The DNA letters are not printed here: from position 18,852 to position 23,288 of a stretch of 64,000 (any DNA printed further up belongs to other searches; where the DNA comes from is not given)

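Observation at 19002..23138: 1378-aa secreted YD-repeat protein with ~290-aa near-identical tandem super-repeats and a duplicated KVRTQVI motif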

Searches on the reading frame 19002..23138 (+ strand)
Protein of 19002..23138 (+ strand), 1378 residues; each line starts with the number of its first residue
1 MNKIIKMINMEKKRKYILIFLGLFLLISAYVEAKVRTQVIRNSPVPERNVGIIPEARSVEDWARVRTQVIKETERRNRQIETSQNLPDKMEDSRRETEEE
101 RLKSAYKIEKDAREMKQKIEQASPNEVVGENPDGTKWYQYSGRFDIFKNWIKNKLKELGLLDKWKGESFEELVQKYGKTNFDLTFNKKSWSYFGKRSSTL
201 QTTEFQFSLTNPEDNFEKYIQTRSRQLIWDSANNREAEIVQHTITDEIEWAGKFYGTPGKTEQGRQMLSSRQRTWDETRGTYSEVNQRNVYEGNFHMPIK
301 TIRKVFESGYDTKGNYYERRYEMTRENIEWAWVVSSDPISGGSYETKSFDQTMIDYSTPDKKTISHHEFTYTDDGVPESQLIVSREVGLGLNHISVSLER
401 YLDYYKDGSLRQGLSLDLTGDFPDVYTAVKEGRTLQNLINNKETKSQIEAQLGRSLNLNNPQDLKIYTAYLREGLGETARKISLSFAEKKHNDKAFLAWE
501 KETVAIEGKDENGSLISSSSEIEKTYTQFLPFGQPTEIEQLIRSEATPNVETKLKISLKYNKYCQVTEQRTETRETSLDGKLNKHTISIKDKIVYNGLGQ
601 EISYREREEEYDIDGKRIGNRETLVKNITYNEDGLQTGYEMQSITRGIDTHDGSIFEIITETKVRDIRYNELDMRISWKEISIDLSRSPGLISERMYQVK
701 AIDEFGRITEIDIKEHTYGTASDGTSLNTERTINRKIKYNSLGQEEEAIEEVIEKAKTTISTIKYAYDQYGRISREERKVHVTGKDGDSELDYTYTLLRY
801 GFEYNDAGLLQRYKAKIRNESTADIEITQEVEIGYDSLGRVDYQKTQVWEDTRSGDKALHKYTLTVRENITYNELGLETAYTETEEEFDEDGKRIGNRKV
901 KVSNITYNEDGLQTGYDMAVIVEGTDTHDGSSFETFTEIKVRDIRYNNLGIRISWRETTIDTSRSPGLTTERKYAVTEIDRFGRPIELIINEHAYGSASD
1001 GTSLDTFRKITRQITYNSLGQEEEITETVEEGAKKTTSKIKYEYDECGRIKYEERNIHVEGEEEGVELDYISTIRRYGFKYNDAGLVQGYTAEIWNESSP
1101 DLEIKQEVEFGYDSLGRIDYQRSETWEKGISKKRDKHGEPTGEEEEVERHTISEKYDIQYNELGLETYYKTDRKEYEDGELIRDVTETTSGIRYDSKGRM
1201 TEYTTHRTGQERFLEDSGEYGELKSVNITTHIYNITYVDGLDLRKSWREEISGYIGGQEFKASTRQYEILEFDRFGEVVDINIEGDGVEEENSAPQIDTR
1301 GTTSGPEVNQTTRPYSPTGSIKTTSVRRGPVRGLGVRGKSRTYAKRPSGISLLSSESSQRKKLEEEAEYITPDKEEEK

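Call 7: search_protein_families(library=pfam, proteins=[window:19002-23138:+], max_evalue=1)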
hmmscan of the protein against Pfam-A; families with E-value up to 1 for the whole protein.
window:19002-23138:+ (1378 aa): 2 families
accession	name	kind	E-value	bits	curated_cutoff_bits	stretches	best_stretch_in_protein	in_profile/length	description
PF01389.23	OmpA_membrane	-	0.00079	19.7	21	1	831-905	51-127/180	OmpA-like transmembrane domain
PF24211.1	DUF7432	-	0.043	14.6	27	1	261-290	70-99/120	Family of unknown function (DUF7432)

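Call 10: search_protein_families(library=ncbifam, proteins=[window:19002-23138:+], max_evalue=1)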
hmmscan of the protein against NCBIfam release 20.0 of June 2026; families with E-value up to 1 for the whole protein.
window:19002-23138:+ (1378 aa): 0 families

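Call 15: find_homologous_proteins(query=window:19002-23135:+)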
Query window:19002-23135:+ (1378 aa): 7 proteins with E <= 0.001 among 8000 candidates.
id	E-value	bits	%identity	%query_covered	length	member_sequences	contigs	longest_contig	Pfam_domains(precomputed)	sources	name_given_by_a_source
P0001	0.0e+0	3068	100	100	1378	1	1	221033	-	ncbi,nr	ncbi:MAG: hypothetical protein NC818_00260 [Candidatus Omnitrophica bacterium]|nr:hypothetical prote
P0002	0.0e+0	2202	72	99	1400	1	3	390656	-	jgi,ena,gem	-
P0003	0.0e+0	1336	39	98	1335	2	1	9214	-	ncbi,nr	ncbi:MAG: hypothetical protein NC821_01785 [Candidatus Omnitrophica bacterium]|nr:hypothetical prote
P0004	0.0e+0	1331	47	93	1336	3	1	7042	-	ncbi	ncbi:MAG: hypothetical protein ACK4NT_02795 [Candidatus Omnitrophota bacterium]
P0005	0.0e+0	1205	43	64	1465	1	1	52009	-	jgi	jgi:hypothetical protein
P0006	0.0e+0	1031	43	71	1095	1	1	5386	-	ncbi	-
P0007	1.0e-253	864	46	63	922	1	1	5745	-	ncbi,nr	ncbi:MAG: hypothetical protein NTZ48_04920 [Candidatus Omnitrophica bacterium]|nr:hypothetical prote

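Call 16: search_solved_structures(query=window:19002-23135:+, max_evalue=10, show_alignments=2)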
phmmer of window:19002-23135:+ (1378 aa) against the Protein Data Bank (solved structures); distinct sequences matched with E-value up to 10: 1.
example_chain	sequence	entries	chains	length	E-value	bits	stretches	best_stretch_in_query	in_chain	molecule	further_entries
5gnp_A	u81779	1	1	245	3.4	8.6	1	59-119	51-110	Cell division protein ZapD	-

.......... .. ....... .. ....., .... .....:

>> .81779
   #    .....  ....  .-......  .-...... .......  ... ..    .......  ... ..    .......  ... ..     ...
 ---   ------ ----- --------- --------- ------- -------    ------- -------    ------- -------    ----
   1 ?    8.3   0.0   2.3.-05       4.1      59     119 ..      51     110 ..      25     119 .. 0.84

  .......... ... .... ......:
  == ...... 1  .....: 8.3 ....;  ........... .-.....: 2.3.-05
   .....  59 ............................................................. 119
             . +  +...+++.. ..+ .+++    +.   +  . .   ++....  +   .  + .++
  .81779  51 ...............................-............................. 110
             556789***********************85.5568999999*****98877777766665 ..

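Call 18: find_homologous_proteins(query=A1, max_evalue=0.001)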
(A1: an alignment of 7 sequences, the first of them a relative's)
Query A1 (7 sequences) (1378 aa, profile of the alignment): 7 proteins with E <= 0.001 among 8000 candidates.
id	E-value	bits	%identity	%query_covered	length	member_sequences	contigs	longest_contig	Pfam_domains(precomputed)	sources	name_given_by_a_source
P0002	0.0e+0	2354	72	99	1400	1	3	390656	-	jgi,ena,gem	-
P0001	0.0e+0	2271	100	100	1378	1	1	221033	-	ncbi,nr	ncbi:MAG: hypothetical protein NC818_00260 [Candidatus Omnitrophica bacterium]|nr:hypothetical prote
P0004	0.0e+0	2189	47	93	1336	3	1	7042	-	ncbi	ncbi:MAG: hypothetical protein ACK4NT_02795 [Candidatus Omnitrophota bacterium]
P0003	0.0e+0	2188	39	98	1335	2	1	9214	-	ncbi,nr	ncbi:MAG: hypothetical protein NC821_01785 [Candidatus Omnitrophica bacterium]|nr:hypothetical prote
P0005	0.0e+0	2127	43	64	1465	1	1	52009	-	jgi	jgi:hypothetical protein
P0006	0.0e+0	1667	43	71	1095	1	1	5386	-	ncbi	-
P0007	0.0e+0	1516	46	63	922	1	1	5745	-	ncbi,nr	ncbi:MAG: hypothetical protein NTZ48_04920 [Candidatus Omnitrophica bacterium]|nr:hypothetical prote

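Call 22: search_solved_structures(query=A2, max_evalue=10, show_alignments=3)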
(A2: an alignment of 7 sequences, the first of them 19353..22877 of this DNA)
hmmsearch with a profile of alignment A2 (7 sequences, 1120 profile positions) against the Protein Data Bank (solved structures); distinct sequences matched with E-value up to 10: 2.
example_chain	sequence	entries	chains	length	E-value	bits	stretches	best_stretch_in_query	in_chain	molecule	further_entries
6o6j_A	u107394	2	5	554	0.85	10.5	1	303-374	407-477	Ion channel CASTOR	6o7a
6o7c_A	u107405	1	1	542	0.86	10.5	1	303-374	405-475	Ion channel CASTOR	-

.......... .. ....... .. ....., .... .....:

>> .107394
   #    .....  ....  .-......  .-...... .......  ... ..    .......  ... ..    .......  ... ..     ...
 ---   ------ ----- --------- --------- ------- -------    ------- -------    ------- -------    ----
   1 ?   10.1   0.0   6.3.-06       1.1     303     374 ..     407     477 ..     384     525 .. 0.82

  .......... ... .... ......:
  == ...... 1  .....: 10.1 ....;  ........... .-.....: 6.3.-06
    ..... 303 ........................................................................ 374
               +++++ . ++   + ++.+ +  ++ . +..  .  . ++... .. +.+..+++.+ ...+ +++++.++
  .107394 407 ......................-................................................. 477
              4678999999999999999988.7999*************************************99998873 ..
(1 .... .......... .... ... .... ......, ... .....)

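Call 29: find_encoding_contigs(protein=P0002, flank=10000, max_places=2)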
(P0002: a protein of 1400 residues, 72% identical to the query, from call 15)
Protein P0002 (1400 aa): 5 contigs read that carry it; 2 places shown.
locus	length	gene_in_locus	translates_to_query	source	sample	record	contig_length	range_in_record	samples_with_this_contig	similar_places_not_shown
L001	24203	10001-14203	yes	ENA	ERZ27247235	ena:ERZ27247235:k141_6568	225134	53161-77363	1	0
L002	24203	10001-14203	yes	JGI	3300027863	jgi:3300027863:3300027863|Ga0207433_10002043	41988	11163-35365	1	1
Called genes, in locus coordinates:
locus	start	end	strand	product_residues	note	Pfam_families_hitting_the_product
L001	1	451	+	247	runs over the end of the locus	PF03309:Pan_kinase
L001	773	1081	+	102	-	PF00166:Cpn10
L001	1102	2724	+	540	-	PF00118:Cpn60_TCP1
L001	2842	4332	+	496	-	-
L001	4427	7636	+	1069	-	-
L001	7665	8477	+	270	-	-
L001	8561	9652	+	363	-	PF00082:Peptidase_S8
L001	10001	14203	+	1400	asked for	-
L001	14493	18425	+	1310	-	-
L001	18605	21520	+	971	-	PF25788:Ig_Rha78A_N (faint), PF07495:Y_Y_Y (faint), PF22433:MtxA_IG-like (faint), PF00041:fn3, PF25059:FN3_DSCAM-DSCAML_C (faint), PF25300:Fn3_Dep-1_3rd (faint), PF00041:fn3 (weak)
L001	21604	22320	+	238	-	PF01797:Y1_Tnp (weak)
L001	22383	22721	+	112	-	PF22148:Fervidolysin_NPro-like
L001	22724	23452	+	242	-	-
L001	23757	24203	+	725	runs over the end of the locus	PF02321:OEP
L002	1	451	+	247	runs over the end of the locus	PF03309:Pan_kinase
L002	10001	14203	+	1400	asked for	-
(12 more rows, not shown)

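Call 30: find_encoding_contigs(protein=P0005, flank=10000, max_places=2)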
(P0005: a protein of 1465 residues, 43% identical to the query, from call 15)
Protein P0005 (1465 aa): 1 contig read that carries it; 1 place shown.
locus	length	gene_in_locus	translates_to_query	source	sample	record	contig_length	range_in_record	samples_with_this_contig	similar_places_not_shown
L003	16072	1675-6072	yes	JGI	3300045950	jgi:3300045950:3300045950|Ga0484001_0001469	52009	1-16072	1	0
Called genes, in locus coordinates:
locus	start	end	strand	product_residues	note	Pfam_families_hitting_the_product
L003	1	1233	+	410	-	?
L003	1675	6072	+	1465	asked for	-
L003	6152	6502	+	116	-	PF05635:23S_rRNA_IVP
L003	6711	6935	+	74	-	PF15919:HicB_lk_antitox, PF21748:UPF0150 (weak)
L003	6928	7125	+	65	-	PF07927:HicA_toxin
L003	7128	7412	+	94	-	-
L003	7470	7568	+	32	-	-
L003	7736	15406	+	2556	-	-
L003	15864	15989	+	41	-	-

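Call 39: search_protein_representatives(alignment_id=A2)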
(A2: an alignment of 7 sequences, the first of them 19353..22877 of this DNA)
Query: 7 sequences, 1120 profile positions. Proteins with E-value up to 0.001 (for the whole library): 32; up to 1e-10: 18; up to 1e-30: 5. The best 32 are listed.
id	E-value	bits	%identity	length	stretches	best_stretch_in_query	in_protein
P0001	0.0e+00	2013.9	-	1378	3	1-688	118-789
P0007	0.0e+00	1382.1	-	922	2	2-688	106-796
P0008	1.6e-292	989.8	-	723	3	869-1120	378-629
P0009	5.1e-62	226.5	-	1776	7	407-744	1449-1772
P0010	5.0e-34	133.8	-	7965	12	292-741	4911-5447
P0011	2.9e-30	121.4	-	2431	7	411-813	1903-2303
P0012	2.1e-28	115.2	-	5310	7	433-957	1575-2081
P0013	4.6e-26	107.4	-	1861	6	447-829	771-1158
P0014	5.3e-25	103.9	-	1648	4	488-724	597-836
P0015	3.0e-22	94.8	-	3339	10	657-866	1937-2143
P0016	1.8e-21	92.2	-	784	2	686-949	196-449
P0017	4.4e-20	87.6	-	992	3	558-1030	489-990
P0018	1.1e-17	79.7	-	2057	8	696-921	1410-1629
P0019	7.7e-17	76.9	-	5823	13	524-854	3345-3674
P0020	1.5e-15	72.6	-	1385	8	871-1032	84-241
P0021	4.1e-13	64.6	-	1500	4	689-918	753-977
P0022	9.4e-13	63.4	-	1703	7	752-942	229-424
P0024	3.1e-09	51.7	-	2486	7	455-923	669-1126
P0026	1.7e-07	46.0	-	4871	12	472-946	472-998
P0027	2.9e-07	45.2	-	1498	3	622-739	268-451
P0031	7.1e-06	40.6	-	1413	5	632-891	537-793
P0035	4.1e-04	34.7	-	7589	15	457-846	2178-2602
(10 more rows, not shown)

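Call 40: search_protein_families(library=pfam, proteins=[P0009, P0011, P0013, P0014, P0016, P0017], max_evalue=0.01)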
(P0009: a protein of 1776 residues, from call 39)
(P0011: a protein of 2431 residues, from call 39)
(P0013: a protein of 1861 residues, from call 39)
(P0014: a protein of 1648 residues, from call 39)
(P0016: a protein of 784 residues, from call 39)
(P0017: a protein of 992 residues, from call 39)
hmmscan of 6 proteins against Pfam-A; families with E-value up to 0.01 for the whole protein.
P0009 (1776 aa): 0 families

P0011 (2431 aa): 1 family
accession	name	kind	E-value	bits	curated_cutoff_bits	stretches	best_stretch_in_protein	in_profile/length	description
PF13101.12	DUF3945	-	0.0054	16.8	21.9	0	1245-1262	25-42/50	Protein of unknown function (DUF3945)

P0013 (1861 aa): 0 families

P0014 (1648 aa): 1 family
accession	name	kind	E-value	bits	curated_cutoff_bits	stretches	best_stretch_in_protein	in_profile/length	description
PF19472.4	DUF6009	-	2.7e-06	27.9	28.6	0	1506-1578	21-88/127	Family of unknown function (DUF6009)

P0016 (784 aa): 0 families

P0017 (992 aa): 1 family
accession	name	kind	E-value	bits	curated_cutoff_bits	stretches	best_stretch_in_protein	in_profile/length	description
PF17911.6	Ski2_N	-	0.0073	16.5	23.1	0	949-979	36-66/134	Ski2 N-terminal region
